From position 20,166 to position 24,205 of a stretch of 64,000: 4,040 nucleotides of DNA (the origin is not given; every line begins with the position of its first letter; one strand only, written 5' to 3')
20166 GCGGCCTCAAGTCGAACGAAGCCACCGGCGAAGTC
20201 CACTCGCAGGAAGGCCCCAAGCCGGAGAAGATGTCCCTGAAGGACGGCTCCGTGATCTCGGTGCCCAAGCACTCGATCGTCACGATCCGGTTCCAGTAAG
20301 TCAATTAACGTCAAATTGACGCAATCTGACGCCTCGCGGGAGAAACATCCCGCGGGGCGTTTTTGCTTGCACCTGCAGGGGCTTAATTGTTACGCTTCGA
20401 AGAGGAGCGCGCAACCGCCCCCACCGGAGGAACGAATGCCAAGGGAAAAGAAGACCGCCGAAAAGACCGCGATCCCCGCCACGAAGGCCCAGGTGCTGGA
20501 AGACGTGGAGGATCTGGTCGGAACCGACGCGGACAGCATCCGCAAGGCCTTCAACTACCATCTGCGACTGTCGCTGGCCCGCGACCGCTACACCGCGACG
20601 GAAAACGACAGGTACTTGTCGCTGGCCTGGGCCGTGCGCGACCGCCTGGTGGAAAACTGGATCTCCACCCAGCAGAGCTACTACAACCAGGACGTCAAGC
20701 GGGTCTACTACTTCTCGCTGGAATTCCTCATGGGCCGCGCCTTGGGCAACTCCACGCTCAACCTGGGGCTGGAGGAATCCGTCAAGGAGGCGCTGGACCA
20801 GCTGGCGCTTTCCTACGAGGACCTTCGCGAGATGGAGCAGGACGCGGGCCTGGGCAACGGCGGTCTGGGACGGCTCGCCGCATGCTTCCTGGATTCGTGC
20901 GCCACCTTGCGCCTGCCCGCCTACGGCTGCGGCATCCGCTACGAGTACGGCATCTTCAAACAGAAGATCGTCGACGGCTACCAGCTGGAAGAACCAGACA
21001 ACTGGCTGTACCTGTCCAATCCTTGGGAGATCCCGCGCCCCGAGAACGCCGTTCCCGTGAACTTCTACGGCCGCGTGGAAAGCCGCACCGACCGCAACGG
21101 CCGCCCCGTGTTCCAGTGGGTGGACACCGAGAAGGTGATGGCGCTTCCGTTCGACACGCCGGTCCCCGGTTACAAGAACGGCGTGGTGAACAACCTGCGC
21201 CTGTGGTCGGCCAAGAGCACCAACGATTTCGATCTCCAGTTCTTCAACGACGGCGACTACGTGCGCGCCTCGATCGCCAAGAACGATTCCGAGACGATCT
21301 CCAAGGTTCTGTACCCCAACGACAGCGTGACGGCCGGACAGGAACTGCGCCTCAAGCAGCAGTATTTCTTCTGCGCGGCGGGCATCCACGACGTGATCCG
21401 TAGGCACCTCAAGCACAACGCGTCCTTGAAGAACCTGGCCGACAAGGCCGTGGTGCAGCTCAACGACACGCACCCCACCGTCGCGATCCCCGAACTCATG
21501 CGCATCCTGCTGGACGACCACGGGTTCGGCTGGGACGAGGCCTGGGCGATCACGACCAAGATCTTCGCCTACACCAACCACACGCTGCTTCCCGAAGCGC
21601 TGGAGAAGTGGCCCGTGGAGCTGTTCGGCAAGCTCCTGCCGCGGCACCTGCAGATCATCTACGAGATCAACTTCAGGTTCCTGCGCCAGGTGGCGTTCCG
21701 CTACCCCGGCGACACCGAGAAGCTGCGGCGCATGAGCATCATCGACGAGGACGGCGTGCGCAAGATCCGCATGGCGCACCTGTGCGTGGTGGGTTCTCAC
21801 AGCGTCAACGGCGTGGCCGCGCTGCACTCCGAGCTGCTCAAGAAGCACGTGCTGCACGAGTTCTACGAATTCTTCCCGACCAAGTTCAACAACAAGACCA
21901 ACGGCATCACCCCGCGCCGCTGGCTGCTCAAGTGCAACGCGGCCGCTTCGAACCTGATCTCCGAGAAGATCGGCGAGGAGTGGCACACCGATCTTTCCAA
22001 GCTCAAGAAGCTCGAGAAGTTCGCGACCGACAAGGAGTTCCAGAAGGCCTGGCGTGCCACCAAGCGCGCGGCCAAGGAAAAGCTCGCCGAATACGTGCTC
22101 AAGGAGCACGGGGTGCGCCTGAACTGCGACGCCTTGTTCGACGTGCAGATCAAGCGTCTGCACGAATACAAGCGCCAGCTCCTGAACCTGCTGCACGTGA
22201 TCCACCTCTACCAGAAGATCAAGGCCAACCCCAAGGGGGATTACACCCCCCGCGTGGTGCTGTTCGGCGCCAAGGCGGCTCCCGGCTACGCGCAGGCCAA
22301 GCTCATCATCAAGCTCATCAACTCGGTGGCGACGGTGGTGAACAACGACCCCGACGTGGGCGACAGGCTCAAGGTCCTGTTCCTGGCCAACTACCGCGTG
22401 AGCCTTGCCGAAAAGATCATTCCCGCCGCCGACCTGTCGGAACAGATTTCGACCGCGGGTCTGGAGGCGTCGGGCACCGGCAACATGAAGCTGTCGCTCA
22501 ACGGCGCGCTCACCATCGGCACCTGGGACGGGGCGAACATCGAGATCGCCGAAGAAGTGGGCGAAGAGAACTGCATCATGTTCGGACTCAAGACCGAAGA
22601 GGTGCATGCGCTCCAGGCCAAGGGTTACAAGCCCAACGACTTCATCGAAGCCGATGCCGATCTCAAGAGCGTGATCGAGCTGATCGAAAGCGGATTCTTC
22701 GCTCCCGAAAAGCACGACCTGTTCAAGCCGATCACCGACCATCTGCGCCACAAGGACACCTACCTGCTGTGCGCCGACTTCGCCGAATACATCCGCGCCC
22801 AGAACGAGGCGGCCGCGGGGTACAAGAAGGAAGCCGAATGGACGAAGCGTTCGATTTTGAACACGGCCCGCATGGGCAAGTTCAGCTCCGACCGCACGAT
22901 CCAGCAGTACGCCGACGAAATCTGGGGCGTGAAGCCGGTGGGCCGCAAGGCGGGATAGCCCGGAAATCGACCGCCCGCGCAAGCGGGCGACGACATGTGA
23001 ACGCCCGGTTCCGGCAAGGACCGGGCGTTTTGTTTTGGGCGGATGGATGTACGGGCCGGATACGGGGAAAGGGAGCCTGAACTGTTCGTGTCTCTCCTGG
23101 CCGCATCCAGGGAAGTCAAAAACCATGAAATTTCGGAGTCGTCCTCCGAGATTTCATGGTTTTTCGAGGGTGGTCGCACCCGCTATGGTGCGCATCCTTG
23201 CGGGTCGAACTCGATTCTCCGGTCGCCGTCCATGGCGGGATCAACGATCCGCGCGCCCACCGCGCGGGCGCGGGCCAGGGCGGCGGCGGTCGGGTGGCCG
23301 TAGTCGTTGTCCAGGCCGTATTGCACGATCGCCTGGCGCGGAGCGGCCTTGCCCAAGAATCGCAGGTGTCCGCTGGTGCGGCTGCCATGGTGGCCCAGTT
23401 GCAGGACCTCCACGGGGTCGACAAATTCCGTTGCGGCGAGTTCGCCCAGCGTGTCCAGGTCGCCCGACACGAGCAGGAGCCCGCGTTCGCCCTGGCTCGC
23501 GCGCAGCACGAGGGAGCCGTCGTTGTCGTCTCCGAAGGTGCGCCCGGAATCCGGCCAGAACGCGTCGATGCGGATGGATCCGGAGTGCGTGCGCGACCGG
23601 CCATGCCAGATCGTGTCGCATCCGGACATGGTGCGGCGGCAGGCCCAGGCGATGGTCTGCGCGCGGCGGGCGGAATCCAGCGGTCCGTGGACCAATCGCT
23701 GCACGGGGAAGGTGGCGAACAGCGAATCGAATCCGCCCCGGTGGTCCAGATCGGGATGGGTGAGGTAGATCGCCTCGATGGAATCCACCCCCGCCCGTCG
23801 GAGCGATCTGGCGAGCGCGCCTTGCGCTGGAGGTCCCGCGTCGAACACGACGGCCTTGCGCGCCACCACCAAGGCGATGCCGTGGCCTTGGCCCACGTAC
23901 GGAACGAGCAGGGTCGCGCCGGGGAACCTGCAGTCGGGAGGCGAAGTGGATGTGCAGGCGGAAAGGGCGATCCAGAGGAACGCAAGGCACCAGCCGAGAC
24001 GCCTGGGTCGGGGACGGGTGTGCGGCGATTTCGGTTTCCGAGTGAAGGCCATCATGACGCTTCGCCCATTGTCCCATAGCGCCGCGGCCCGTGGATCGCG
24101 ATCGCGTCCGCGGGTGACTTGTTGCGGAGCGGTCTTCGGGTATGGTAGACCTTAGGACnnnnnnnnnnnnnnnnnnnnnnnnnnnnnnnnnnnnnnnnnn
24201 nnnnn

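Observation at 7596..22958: Sus-less glycan-utilisation locus: orphan SBP lipoprotein, two giant paralogous beta-barrels and a CBM-decorated surface glycosidase, flanked by two phosphorylases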

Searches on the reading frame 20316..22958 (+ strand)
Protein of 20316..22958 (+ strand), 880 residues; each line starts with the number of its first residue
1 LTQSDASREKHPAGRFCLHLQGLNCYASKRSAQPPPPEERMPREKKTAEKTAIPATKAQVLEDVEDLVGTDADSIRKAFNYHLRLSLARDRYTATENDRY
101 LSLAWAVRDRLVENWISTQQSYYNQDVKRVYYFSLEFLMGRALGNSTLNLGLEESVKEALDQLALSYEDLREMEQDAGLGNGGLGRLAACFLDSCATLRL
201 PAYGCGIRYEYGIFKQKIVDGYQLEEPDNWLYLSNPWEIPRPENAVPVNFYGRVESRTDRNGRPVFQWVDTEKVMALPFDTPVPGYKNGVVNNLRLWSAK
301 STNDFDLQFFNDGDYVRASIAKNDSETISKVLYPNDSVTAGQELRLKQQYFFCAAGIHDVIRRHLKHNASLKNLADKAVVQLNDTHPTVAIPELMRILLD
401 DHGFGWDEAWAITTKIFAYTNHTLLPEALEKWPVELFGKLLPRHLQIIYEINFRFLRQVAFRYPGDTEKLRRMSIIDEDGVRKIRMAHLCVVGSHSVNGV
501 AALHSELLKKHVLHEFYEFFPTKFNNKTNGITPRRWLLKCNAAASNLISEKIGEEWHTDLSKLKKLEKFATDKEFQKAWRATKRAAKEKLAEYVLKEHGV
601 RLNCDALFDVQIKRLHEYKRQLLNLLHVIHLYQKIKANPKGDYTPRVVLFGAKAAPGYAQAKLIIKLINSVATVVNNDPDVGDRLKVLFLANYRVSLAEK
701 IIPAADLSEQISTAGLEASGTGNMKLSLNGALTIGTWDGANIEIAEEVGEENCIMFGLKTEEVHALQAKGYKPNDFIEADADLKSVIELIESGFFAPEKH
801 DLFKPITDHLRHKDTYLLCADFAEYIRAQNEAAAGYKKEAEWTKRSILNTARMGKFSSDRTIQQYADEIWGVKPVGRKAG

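Call 3: search_protein_families(library=pfam, proteins=[window:20316-22958:+], max_evalue=0.01)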
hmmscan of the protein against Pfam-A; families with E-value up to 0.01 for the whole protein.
window:20316-22958:+ (880 aa): 1 family
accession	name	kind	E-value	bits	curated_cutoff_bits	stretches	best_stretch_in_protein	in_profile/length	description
PF00343.26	Phosphorylase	-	0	1127.6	27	1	161-872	2-713/713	Carbohydrate phosphorylase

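Call 6: search_protein_families(library=ncbifam, proteins=[window:20316-22958:+], max_evalue=1)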
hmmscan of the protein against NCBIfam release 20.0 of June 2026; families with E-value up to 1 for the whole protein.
window:20316-22958:+ (880 aa): 5 families
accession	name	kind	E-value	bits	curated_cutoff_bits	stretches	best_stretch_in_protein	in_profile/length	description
TIGR02093.1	P_ylase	subfamily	0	1223.9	552.9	1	72-872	2-804/804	glycogen/starch/alpha-glucan family phosphorylase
NF011562.0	PRK14986.1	equivalog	1.6e-300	999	1546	1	73-875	15-813/815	glycogen phosphorylase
NF011561.0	PRK14985.1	equivalog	1.3e-296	986.1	1273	1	106-873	38-799/800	maltodextrin phosphorylase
TIGR02094.1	more_P_ylases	subfamily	2.8e-29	102.4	191.7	2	341-746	136-518/600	alpha-glucan family phosphorylase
NF041129.1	maldex_phorlase_Thcocales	equivalog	4.6e-26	91.2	1500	2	375-743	258-606/816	maltodextrin phosphorylase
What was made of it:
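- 20436..22958 (+): glgP, an alpha-glucan (glycogen) phosphorylase. It is a separate transcription unit and probably a conserved neighbour, not a component. Phosphorylase Pfam E=0 and TIGR02093 (calls 3, 6).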

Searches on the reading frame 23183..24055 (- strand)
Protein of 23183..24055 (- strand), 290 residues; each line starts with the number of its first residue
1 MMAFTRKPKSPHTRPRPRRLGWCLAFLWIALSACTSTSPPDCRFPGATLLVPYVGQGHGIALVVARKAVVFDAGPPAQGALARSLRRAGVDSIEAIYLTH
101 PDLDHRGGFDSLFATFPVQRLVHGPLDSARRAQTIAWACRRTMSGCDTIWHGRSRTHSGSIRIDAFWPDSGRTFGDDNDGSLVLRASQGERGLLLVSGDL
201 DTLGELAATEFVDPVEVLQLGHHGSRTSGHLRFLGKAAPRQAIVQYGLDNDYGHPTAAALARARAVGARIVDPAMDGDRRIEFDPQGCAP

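Call 58: search_protein_families(library=pfam, proteins=[window:23183-24055:-], max_evalue=0.001)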
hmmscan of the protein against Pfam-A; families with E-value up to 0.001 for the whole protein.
window:23183-24055:- (290 aa): 2 families
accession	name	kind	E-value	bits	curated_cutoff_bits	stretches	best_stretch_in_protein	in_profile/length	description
PF00753.33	Lactamase_B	-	1.1e-09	39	22.7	1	63-125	12-76/196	Metallo-beta-lactamase superfamily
PF12706.13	Lactamase_B_2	-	8.8e-05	22.6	27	1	69-166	3-108/200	Beta-lactamase superfamily domain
